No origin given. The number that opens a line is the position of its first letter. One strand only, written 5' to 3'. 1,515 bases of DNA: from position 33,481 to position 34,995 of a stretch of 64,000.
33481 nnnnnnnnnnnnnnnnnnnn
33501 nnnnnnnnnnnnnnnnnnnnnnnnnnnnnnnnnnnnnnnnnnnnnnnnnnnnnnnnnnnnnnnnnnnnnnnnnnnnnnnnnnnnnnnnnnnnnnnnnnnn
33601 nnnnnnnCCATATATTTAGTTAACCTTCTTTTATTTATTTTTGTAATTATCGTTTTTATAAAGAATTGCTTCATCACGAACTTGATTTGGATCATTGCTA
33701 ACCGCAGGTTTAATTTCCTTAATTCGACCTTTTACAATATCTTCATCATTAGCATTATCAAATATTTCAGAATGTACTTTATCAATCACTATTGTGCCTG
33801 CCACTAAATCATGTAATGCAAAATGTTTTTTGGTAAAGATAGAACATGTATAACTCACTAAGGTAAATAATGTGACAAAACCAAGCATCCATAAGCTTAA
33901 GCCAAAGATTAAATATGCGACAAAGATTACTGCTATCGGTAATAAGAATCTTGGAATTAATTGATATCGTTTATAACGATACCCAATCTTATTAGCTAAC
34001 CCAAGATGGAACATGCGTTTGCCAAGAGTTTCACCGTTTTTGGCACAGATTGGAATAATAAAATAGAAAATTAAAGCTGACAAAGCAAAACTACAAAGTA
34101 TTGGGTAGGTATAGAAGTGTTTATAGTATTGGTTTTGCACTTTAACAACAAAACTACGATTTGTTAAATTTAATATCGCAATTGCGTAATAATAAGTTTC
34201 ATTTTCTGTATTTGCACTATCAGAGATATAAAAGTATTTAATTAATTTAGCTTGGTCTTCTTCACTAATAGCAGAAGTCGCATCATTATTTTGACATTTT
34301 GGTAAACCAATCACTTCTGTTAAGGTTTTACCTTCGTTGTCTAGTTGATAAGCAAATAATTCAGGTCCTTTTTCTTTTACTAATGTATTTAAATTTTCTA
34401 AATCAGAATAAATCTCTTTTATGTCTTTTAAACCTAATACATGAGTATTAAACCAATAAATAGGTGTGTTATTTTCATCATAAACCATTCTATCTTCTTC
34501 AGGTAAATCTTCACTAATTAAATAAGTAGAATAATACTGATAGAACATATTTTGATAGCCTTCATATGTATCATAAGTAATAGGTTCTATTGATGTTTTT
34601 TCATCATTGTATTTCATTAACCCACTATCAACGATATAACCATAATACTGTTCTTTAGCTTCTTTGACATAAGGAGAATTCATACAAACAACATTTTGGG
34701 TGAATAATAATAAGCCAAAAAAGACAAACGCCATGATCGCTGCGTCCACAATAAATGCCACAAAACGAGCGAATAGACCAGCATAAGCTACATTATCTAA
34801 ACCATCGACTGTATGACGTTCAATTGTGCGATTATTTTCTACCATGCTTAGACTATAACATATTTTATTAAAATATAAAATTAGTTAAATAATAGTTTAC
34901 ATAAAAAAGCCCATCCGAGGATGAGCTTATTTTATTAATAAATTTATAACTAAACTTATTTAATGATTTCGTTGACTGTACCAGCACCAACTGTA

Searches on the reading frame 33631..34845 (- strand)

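Call 19: search_protein_families(library=pfam, proteins=[window:33631-34845:-], max_evalue=0.001)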
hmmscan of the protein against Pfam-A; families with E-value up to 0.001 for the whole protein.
window:33631-34845:- (404 aa): 1 family
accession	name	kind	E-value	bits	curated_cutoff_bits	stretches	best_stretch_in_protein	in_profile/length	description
PF06271.18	RDD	-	2.7e-13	50.8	24.1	1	231-350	27-137/137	RDD family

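Call 86: search_protein_families(library=ncbifam, proteins=[window:33631-34845:-], max_evalue=0.01)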
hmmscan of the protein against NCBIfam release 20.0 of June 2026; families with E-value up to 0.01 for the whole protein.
window:33631-34845:- (404 aa): 0 families
